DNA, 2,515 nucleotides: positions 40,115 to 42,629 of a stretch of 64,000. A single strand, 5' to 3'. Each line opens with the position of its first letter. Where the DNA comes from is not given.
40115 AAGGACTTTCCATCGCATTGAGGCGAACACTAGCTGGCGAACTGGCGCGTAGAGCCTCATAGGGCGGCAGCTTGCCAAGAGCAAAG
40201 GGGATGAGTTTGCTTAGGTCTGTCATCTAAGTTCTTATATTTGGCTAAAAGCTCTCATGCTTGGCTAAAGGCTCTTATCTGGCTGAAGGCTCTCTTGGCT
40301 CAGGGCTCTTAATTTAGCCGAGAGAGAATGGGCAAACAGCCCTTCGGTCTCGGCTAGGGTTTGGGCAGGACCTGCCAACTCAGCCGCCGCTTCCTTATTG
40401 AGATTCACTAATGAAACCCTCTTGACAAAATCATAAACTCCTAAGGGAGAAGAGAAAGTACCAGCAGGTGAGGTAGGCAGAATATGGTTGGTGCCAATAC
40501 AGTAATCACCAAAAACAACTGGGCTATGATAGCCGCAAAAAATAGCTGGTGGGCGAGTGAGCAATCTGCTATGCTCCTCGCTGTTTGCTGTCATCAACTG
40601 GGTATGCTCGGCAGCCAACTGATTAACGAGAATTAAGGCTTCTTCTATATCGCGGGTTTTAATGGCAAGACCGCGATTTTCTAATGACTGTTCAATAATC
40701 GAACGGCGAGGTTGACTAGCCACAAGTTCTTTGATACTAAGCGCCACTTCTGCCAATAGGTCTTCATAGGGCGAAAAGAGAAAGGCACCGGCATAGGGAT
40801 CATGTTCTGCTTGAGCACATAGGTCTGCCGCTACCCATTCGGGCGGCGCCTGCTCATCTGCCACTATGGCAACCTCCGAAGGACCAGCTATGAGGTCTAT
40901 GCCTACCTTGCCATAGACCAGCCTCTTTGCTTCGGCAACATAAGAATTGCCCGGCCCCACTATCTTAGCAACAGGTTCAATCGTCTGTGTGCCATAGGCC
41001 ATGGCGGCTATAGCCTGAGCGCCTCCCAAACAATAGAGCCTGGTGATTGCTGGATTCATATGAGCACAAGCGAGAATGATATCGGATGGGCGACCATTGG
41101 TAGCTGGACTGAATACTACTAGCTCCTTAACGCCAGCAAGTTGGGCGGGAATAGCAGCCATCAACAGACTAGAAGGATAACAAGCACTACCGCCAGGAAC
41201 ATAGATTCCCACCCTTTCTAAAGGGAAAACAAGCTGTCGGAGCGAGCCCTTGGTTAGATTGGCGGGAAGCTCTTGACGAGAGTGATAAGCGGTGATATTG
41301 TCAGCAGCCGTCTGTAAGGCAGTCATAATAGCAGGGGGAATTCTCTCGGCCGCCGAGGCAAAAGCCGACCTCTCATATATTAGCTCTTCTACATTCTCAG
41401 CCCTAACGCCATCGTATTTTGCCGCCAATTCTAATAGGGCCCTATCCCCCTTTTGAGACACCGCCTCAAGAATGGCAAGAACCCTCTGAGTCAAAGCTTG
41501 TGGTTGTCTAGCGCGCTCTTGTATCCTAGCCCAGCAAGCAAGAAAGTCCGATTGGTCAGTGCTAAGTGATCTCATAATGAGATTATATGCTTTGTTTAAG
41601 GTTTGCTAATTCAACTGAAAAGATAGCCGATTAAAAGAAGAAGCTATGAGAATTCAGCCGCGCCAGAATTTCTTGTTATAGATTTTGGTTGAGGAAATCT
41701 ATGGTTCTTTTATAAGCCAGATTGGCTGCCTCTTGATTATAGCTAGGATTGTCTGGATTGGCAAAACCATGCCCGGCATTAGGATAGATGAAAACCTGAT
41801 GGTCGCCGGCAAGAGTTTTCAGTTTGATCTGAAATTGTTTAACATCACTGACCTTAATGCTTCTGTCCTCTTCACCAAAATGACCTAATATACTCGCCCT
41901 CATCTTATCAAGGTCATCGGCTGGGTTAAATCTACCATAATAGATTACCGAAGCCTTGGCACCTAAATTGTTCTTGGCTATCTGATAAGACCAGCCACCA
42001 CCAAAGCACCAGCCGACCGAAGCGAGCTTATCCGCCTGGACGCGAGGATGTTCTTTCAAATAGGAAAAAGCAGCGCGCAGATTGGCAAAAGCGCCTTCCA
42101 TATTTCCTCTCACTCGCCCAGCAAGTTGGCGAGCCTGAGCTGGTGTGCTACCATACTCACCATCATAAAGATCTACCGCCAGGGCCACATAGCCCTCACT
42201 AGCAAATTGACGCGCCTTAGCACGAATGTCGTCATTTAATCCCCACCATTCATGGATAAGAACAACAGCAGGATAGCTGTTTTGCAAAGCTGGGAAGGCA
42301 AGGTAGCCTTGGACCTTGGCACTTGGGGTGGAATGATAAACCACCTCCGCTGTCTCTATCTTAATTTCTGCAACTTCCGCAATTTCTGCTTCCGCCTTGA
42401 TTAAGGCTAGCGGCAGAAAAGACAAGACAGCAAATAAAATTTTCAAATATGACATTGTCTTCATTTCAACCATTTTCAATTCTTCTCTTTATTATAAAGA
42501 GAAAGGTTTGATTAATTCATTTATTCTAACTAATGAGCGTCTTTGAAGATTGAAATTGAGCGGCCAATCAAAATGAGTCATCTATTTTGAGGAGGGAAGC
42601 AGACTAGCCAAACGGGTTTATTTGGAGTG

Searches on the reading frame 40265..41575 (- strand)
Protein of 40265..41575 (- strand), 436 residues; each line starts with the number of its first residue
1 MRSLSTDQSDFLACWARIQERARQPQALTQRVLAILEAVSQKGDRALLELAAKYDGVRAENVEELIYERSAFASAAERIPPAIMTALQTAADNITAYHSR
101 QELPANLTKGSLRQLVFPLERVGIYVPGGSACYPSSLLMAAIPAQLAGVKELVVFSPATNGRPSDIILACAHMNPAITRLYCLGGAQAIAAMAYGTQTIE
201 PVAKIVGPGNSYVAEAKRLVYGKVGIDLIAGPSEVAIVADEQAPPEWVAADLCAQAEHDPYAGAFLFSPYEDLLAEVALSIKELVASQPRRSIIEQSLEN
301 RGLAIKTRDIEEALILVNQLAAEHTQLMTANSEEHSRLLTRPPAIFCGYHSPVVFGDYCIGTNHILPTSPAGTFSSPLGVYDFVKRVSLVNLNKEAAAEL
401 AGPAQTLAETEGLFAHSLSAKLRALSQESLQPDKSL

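Call 9: search_protein_families(library=pfam, proteins=[window:40265-41575:-], max_evalue=0.01)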
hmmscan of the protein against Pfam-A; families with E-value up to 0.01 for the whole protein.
window:40265-41575:- (436 aa): 2 families
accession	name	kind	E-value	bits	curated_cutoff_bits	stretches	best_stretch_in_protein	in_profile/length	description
PF00815.25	Histidinol_dh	-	9.6e-139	463.3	27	1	22-423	5-410/411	Histidinol dehydrogenase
PF14049.11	Dppa2_A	-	0.008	16.8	27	0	8-33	52-77/85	Dppa2/4 conserved region in higher vertebrates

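Call 41: find_homologous_proteins(query=window:40265-41575:-, max_evalue=1e-50)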
Query window:40265-41575:- (436 aa): 7942 proteins with E <= 1e-50 among 8000 candidates; the best 120 are listed.
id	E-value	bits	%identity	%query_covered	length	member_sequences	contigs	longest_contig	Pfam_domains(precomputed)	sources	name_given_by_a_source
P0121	2.1e-264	895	96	98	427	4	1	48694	PF00815.26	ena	-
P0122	1.5e-217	740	79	97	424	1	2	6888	PF00815.26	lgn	-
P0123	1.3e-173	596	64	97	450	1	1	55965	PF00815.26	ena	-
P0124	1.5e-152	526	59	97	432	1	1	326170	PF00815.26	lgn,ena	-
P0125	2.9e-119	417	51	92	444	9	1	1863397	PF00815.26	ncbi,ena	-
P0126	8.3e-119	415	49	95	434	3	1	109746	PF00815.26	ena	-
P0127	2.6e-116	407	48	97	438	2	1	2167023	PF00815.26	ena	-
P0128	1.8e-111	391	48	97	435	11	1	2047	PF00815.26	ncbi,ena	-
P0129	3.2e-110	387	47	97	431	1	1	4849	PF00815.26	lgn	-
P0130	1.0e-109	385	49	94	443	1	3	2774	PF00815.26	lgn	-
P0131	1.0e-109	385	48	96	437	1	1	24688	PF00815.26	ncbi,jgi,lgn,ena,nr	ncbi:MAG: histidinol dehydrogenase [Gammaproteobacteria bacterium]|nr:histidinol dehydrogenase [Gamm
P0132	1.3e-109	385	47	98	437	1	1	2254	PF00815.26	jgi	jgi:histidinol dehydrogenase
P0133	2.0e-109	384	48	96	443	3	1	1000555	PF00815.26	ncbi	ncbi:MAG: histidinol dehydrogenase [Pseudomonadales bacterium]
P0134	1.9e-108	381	47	98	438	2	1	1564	PF00815.26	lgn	-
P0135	2.2e-108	381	47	96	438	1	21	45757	PF00815.26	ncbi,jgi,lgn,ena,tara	jgi:histidinol dehydrogenase|tara:strand:- start:212 stop:1528 length:1317 start_codon:yes stop_codo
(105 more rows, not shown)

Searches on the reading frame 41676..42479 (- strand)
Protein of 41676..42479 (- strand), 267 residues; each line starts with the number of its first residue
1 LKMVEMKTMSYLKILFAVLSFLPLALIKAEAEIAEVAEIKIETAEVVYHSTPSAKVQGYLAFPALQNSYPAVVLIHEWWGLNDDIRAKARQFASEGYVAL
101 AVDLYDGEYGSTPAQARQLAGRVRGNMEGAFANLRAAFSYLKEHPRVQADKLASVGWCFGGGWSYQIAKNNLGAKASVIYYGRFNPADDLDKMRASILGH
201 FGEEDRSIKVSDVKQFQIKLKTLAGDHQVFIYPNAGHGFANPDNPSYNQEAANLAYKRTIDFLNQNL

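Call 9: search_protein_families(library=pfam, proteins=[window:41676-42479:-], max_evalue=0.01)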
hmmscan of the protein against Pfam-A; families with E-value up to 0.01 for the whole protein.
window:41676-42479:- (267 aa): 5 families
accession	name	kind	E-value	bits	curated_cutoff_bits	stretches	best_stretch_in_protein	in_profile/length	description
PF01738.24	DLH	-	2.8e-53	181.1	21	1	57-266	2-216/217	Dienelactone hydrolase family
PF00326.27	Peptidase_S9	-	9.9e-08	32.2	22.6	1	179-252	127-201/213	Prolyl oligopeptidase family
PF08840.17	BAAT_C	-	8.3e-06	26.4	20.9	1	137-216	9-88/210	BAAT / Acyl-CoA thioester hydrolase C terminal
PF12740.14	PETase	-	0.00023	21.1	28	1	67-178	52-153/263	PET hydrolase-like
PF05448.18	AXE1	-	0.00061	19.1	21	1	33-168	46-194/321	Acetyl xylan esterase (AXE1)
